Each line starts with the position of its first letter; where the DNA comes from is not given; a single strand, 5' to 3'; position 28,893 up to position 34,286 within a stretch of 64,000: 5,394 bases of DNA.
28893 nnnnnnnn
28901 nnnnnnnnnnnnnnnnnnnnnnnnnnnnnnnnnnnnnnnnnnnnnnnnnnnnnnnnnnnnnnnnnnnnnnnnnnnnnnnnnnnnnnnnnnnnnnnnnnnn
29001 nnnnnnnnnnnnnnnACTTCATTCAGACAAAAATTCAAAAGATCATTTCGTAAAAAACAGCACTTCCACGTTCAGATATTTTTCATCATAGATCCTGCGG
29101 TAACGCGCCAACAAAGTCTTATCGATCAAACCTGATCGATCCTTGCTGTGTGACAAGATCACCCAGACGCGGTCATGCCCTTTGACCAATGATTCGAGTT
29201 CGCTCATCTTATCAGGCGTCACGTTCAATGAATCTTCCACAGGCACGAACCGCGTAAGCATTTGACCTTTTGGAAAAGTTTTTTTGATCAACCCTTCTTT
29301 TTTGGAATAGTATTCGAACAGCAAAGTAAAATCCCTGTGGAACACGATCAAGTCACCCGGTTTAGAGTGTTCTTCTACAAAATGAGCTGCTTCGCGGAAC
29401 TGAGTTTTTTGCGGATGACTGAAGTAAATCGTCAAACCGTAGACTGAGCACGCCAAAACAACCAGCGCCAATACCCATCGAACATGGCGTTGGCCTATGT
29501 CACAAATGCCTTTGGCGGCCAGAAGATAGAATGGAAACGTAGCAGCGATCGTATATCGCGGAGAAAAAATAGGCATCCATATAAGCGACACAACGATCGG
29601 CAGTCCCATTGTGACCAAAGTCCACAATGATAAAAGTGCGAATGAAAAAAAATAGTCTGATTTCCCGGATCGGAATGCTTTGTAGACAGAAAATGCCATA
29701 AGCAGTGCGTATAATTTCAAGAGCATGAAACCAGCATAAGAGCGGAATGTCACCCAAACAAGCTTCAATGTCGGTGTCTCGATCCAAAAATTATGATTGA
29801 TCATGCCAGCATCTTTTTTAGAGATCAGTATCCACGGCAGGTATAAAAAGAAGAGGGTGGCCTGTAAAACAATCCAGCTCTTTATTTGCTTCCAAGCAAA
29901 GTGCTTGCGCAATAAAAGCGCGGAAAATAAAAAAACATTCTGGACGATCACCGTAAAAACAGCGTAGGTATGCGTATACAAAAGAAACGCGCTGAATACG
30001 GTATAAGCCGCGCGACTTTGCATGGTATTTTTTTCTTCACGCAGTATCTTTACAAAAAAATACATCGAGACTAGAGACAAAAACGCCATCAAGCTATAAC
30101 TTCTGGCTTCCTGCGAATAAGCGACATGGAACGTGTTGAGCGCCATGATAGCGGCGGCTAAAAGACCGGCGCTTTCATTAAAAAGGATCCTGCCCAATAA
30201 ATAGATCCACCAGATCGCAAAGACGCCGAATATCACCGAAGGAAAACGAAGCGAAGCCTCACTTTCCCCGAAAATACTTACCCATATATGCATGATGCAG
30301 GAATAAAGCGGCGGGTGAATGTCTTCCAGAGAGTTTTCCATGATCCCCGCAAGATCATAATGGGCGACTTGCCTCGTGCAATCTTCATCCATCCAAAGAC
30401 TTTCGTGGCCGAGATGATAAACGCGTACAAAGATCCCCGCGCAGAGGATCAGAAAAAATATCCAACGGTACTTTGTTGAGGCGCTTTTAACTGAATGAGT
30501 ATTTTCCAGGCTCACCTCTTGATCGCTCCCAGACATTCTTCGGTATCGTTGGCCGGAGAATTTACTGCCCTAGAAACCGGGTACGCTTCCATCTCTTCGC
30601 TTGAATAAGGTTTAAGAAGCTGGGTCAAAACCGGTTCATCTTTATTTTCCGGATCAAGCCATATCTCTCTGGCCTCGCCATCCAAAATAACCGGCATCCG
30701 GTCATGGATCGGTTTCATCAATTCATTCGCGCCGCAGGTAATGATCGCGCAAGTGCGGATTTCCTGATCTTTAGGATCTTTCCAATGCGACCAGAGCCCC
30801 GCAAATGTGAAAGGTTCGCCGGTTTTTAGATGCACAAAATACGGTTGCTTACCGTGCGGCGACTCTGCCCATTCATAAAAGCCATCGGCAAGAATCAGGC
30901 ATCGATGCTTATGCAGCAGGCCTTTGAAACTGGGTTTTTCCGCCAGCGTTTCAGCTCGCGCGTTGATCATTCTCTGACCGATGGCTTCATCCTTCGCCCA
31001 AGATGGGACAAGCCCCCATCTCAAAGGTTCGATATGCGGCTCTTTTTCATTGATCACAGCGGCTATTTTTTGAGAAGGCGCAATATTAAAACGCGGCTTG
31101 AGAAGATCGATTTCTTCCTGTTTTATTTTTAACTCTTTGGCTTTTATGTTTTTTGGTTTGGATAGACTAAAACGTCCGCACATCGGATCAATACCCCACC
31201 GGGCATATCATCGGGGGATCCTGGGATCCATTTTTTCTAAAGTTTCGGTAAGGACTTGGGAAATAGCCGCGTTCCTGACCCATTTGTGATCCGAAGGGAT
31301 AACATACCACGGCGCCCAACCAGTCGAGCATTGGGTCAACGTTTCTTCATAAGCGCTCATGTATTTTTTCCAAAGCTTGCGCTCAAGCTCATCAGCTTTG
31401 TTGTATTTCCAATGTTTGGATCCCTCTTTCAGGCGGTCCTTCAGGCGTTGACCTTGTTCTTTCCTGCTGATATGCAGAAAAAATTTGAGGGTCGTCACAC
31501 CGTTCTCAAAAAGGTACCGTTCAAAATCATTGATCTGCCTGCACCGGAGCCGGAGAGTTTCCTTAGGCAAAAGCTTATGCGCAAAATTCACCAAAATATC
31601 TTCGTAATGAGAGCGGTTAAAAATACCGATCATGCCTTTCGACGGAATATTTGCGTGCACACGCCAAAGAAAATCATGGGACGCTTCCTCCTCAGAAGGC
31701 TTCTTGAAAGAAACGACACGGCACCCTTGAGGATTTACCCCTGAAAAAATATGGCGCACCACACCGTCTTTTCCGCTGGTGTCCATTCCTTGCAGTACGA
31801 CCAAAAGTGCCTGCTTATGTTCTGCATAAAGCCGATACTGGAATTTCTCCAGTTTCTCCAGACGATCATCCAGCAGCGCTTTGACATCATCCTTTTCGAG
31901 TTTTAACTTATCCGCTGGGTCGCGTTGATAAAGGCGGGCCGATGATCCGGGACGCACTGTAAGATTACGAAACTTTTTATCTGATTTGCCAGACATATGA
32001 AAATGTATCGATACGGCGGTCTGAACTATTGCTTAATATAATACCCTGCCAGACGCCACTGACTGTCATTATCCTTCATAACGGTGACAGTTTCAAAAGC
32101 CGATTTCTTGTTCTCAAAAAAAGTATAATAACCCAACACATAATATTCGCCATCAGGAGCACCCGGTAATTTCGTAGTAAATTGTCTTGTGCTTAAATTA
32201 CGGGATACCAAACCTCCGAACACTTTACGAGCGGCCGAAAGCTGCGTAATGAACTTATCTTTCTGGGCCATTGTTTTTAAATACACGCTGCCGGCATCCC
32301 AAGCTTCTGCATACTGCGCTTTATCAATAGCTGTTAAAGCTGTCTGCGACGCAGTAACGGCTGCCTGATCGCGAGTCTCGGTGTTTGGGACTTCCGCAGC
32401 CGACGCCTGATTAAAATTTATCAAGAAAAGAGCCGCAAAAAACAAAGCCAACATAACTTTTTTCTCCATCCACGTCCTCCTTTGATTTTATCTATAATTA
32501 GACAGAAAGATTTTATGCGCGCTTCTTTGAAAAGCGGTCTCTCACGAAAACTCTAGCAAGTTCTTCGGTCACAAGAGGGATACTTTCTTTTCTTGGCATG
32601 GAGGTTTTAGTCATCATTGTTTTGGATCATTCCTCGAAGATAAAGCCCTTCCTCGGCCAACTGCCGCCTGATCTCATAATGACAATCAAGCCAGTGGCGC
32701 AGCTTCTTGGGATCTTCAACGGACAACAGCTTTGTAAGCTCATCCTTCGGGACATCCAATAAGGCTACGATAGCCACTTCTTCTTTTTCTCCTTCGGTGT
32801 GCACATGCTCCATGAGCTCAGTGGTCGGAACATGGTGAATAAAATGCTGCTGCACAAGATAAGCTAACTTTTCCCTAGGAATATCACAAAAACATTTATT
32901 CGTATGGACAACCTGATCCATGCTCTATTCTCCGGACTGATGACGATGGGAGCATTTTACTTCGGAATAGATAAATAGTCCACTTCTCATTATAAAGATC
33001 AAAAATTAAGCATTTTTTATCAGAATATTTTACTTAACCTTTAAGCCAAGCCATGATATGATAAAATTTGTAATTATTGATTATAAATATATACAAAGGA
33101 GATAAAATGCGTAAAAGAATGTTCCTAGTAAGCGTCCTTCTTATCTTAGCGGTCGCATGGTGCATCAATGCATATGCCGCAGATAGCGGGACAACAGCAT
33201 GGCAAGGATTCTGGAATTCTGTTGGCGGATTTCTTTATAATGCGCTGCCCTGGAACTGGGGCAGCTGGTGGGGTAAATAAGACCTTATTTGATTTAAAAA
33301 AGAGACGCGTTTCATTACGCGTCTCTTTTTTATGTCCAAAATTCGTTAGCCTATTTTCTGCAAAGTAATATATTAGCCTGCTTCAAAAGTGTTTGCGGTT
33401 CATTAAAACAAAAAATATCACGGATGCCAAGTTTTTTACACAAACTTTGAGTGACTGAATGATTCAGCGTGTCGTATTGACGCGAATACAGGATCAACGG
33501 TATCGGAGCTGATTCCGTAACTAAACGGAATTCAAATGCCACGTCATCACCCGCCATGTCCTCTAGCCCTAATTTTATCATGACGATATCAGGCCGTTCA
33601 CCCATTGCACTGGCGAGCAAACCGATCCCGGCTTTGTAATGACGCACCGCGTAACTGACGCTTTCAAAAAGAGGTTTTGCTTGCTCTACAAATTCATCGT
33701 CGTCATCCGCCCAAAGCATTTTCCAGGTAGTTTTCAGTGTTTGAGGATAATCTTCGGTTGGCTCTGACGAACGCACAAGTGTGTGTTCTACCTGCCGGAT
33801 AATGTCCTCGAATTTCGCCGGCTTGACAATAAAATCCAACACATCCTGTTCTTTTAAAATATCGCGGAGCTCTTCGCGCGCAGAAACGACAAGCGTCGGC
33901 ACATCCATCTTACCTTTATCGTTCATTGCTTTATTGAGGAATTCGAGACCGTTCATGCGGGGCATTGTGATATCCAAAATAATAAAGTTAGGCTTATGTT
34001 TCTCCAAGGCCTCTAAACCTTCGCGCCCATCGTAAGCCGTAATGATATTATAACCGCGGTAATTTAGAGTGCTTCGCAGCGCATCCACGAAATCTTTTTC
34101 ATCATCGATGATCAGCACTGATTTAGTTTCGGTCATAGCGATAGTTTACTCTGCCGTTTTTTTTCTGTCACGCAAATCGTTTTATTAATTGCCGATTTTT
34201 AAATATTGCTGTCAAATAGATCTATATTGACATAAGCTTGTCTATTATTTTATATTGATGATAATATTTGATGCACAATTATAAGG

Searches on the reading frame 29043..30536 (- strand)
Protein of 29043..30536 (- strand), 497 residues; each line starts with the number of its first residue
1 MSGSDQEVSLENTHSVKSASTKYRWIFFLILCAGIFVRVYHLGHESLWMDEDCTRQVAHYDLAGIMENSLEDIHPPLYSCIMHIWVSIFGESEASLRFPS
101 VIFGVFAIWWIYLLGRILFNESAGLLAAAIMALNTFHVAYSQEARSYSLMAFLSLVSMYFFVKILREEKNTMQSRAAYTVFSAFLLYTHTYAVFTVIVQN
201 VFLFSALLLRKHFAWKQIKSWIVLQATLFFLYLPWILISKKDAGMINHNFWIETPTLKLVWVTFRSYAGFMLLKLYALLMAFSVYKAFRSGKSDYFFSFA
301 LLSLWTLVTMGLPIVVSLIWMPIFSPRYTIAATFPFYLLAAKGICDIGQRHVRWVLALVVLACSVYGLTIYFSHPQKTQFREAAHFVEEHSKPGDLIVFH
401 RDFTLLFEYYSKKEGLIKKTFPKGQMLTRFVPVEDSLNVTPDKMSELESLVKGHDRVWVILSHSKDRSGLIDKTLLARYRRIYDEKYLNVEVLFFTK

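Call 30: search_protein_families(library=pfam, proteins=[window:29043-30536:-], max_evalue=0.00001)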
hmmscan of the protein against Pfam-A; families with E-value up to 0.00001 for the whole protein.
window:29043-30536:- (497 aa): 1 family
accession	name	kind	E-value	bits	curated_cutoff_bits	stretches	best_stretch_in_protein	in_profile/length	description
PF13231.12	PMT_2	-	5.5e-14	53.1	26.1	1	74-231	2-153/160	Dolichyl-phosphate-mannose-protein mannosyltransferase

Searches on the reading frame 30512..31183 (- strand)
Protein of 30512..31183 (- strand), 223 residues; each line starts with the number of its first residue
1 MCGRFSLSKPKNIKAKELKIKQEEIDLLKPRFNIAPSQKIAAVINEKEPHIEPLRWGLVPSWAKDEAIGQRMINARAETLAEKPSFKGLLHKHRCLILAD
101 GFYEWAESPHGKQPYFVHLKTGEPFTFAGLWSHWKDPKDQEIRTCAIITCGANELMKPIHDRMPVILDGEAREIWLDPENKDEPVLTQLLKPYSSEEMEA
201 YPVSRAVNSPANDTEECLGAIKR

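Call 69: search_protein_families(library=pfam, proteins=[window:30512-31183:-], max_evalue=0.0001)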
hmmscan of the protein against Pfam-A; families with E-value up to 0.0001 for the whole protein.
window:30512-31183:- (223 aa): 1 family
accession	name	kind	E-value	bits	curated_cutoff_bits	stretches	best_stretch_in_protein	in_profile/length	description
PF02586.19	SRAP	-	1.6e-79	266.9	27.1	1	1-210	1-214/214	SOS response associated peptidase (SRAP)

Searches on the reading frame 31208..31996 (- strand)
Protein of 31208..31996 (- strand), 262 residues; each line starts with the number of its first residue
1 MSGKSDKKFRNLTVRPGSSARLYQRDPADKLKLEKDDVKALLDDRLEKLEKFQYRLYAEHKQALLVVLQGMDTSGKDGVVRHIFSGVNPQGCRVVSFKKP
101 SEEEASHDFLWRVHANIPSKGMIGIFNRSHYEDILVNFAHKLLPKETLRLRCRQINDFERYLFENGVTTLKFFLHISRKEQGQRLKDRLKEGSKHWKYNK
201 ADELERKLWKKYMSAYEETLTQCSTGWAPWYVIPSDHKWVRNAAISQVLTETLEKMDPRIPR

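Call 69: search_protein_families(library=pfam, proteins=[window:31208-31996:-], max_evalue=0.0001)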
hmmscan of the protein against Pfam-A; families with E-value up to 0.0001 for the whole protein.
window:31208-31996:- (262 aa): 1 family
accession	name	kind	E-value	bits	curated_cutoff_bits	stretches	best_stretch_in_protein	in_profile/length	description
PF03976.20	PPK2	-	2.2e-65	220.9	22.3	1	33-258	2-226/229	Polyphosphate kinase 2 (PPK2)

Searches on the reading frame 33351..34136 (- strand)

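Call 69: search_protein_families(library=pfam, proteins=[window:33351-34136:-], max_evalue=0.0001)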
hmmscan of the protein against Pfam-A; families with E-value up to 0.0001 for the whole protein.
window:33351-34136:- (261 aa): 1 family
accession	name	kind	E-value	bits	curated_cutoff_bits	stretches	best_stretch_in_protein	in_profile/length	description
PF00072.30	Response_reg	-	2.9e-29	101.9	30.2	1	7-116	1-110/111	Response regulator receiver domain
